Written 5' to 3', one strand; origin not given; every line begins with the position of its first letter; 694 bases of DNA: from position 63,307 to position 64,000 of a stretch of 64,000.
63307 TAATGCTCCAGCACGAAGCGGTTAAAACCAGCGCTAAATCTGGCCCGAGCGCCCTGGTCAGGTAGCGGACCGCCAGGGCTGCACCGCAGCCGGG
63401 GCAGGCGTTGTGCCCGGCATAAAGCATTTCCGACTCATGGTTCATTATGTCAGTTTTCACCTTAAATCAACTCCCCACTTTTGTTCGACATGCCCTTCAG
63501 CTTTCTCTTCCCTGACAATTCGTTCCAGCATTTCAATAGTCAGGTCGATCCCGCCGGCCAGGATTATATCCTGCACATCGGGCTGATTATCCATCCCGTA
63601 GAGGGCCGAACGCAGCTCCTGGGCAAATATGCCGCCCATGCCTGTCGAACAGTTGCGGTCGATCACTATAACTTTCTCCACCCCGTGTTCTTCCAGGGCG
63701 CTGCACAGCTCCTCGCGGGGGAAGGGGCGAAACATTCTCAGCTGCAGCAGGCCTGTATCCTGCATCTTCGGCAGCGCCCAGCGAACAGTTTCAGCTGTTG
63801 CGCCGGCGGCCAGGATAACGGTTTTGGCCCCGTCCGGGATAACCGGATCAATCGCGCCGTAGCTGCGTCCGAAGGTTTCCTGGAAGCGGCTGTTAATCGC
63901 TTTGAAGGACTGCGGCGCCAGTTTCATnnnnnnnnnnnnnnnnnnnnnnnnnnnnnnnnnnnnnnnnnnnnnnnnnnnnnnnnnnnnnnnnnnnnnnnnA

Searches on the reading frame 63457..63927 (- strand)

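Call 6: search_protein_families(library=pfam, proteins=[window:63457-63927:-])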
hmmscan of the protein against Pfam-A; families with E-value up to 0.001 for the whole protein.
window:63457-63927:- (156 aa): 1 family
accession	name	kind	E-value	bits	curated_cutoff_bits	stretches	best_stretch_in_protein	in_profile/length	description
PF17147.9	PFOR_II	-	1.1e-16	61.4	27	1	34-132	1-100/102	Pyruvate:ferredoxin oxidoreductase core domain II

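Call 7: search_protein_families(library=ncbifam, proteins=[window:63457-63927:-])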
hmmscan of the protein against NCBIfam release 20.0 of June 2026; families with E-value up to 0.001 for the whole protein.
window:63457-63927:- (156 aa): 9 families
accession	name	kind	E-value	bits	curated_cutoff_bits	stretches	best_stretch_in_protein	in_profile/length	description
NF040682.1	PorA_Arch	equivalog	1.1e-23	83.9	550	1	2-151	229-382/387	pyruvate synthase subunit PorA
NF006232.0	PRK08366.1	equivalog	5.2e-17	61.5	646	1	7-142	236-375/394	2-ketoisovalerate ferredoxin oxidoreductase subunit alpha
NF007201.0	PRK09622.1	equivalog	8e-16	57.9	590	1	9-144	243-381/405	2-oxoacid:ferredoxin oxidoreductase subunit alpha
NF006233.0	PRK08367.1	equivalog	3e-15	56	625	1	10-140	238-371/394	pyruvate ferredoxin oxidoreductase subunit alpha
NF045791.1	OxalOxredalpha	equivalog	2.4e-12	46.6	500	1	7-126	234-360/395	oxalate oxidoreductase subunit alpha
NF045764.1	PhenlGlyoxDHPadG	equivalog_domain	5.7e-11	41.5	700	1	6-142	239-380/398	NADH-dependent phenylglyoxylate dehydrogenase subunit alpha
TIGR02176.1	pyruv_ox_red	equivalog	1.3e-08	33.2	911.35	1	9-118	240-354/1167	pyruvate:ferredoxin (flavodoxin) oxidoreductase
NF041170.1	Oxoac_fdxalpha_Archa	equivalog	6.2e-06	24.8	800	1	34-104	520-593/636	2-oxoacid:ferredoxin oxidoreductase subunit alpha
TIGR03710.1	OAFO_sf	subfamily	0.00037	19.2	482.75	1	32-104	462-535/561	2-oxoacid:acceptor oxidoreductase subunit alpha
